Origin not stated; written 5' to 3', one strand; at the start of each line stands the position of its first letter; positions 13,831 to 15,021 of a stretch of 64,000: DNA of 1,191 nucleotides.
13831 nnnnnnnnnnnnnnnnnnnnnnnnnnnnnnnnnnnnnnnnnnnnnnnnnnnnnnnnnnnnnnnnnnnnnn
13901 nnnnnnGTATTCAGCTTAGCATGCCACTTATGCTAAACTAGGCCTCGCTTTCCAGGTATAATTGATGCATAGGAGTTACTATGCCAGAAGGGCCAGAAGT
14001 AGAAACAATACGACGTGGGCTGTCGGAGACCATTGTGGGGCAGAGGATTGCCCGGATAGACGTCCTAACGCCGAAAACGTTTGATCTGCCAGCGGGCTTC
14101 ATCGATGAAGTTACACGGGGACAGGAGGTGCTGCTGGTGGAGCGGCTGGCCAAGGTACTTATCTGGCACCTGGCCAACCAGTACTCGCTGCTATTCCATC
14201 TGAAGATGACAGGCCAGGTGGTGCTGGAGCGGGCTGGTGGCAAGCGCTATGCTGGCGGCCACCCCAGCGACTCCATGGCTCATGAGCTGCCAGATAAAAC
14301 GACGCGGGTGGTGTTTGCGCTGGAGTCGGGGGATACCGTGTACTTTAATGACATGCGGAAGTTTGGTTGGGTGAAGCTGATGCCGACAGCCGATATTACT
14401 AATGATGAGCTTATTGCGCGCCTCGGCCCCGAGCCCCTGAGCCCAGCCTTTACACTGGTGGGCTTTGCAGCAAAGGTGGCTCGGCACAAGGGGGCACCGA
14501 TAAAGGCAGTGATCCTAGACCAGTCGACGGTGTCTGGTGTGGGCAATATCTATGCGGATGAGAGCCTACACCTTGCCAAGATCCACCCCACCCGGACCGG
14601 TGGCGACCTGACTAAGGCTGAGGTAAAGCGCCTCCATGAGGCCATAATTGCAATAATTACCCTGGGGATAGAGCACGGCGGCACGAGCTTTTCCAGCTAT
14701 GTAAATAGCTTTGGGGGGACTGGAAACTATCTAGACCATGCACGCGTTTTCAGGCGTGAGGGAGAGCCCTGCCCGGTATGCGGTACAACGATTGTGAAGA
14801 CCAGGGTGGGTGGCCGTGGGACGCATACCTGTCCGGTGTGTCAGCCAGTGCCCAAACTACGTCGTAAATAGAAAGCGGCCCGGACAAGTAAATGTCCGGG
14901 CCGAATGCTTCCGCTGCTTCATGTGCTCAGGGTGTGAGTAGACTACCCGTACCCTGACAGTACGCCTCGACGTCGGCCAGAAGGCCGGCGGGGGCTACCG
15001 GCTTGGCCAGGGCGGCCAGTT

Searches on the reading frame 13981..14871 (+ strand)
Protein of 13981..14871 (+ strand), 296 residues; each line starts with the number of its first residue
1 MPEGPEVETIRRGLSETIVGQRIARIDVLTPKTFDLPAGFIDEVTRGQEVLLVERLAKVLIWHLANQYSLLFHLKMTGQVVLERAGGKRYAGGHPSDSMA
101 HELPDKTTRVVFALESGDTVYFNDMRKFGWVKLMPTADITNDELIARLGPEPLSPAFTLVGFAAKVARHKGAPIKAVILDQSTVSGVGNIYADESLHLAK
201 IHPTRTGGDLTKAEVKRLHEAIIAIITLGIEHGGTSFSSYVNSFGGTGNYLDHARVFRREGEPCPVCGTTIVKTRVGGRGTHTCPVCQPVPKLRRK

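Call 60: search_protein_families(library=pfam, proteins=[window:13981-14871:+], max_evalue=0.0001)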
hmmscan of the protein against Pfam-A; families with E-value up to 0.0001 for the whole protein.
window:13981-14871:+ (296 aa): 3 families
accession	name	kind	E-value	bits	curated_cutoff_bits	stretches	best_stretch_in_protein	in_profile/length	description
PF01149.29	Fapy_DNA_glyco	-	6.1e-28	98.2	25.5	1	1-130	1-116/117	Formamidopyrimidine-DNA glycosylase N-terminal domain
PF06831.19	H2TH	-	4.9e-27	94.2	34.7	1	148-238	1-90/93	Formamidopyrimidine-DNA glycosylase H2TH domain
PF06827.20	zf-FPG_IleRS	-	2.8e-11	43.4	21.3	1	261-290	1-30/30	Zinc finger found in FPG and IleRS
